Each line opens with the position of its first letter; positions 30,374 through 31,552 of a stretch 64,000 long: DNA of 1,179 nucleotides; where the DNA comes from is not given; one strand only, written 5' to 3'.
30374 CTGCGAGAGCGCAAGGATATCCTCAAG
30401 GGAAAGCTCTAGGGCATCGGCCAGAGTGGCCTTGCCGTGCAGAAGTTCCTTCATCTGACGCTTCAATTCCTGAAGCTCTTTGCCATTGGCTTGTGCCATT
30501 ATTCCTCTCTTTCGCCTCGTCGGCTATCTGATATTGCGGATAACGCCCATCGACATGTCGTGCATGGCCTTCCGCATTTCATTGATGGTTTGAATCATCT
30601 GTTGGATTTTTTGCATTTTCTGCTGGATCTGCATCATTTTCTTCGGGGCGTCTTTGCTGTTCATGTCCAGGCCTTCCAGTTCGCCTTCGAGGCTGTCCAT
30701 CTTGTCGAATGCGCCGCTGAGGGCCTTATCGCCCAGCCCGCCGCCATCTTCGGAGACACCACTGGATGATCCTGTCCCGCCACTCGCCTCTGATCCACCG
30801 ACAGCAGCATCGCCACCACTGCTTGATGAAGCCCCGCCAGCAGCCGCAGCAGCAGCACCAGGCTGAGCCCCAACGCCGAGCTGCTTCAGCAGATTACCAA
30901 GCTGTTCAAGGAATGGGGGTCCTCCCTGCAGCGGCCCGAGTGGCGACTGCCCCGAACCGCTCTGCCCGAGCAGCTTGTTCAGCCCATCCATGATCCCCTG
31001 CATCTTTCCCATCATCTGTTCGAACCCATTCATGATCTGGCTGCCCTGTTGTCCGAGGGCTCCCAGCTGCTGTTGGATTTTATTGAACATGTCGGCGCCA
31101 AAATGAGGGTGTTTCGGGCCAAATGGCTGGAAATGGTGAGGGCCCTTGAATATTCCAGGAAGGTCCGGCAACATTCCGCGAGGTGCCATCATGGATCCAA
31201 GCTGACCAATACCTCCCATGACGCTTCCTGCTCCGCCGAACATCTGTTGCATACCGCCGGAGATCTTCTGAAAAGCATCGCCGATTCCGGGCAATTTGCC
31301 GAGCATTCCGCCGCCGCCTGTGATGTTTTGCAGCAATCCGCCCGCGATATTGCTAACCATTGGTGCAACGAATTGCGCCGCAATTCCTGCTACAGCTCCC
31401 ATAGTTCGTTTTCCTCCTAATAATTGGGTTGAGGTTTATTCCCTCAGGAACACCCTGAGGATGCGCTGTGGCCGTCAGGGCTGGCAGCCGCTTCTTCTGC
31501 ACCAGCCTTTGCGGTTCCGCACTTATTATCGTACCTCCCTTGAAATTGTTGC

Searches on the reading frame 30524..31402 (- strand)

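Call 7: search_protein_families(library=pfam, proteins=[window:30524-31402:-], max_evalue=0.01)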
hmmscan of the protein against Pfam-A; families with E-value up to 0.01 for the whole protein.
window:30524-31402:- (292 aa): 1 family
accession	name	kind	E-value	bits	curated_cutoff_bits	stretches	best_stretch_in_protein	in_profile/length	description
PF09392.15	T3SS_needle_F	-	0.0027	18.3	29.4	1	238-291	19-71/71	Type III secretion needle MxiH, YscF, SsaG, EprI, PscF, EscF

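Call 79: search_protein_families(library=pfam, proteins=[window:30524-31402:-], max_evalue=1)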
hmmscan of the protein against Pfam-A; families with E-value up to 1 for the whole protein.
window:30524-31402:- (292 aa): 13 families
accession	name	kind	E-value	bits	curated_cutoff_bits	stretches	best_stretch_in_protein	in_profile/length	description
PF09392.15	T3SS_needle_F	-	0.0027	18.3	29.4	1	238-291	19-71/71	Type III secretion needle MxiH, YscF, SsaG, EprI, PscF, EscF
PF06103.16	DUF948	-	0.011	16.3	37.2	1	235-284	35-88/89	Bacterial protein of unknown function (DUF948)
PF06419.17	COG6_N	-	0.026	15.1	27.4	0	254-282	33-61/114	Conserved oligomeric complex COG6, N-terminal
PF05531.17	NPV_P10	-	0.031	15.2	29.8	1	233-276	18-64/75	Nucleopolyhedrovirus P10 protein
PF01017.26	STAT_alpha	-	0.045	14.2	27.5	1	245-288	35-79/167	STAT transcription factor, coiled-coil domain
PF25014.1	NET2A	-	0.057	13.7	33.1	1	234-282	168-216/235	NET2A-like domain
PF07544.18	Med9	-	0.064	13.8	26.9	1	247-282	19-54/80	RNA polymerase II transcription mediator complex subunit 9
PF11279.13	DUF3080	-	0.073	12.7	26.5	0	199-283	121-202/315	Protein of unknown function (DUF3080)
PF14355.11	Abi_C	-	0.087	13.4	24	0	247-279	15-48/83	Abortive infection C-terminus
PF05377.16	FlaC_arch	-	0.11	13.3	27.8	1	234-272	1-39/55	Flagella accessory protein C (FlaC)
PF14712.11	Snapin_Pallidin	-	0.17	12.8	29.6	1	234-280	35-81/89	Snapin/Pallidin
PF10046.14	BLOC1_2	-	0.22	12.3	33.4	1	234-280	35-81/96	Biogenesis of lysosome-related organelles complex-1 subunit 2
PF25101.1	Spectrin_7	-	0.27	12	27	0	234-275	9-48/99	Animal spectrin repeats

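Call 80: search_protein_families(library=ncbifam, proteins=[window:30524-31402:-], max_evalue=0.1)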
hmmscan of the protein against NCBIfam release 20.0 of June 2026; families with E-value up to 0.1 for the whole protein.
window:30524-31402:- (292 aa): 2 families
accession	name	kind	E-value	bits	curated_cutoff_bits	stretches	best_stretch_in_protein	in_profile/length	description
NF047515.1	SpiroCoCo_C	equivalog_domain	0.0015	17.7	125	1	227-284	167-224/313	SpiroCoCo family coiled-coil protein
TIGR02105.1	III_needle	equivalog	0.02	15.3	41.7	1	235-291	18-72/72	type III secretion system needle filament subunit SctF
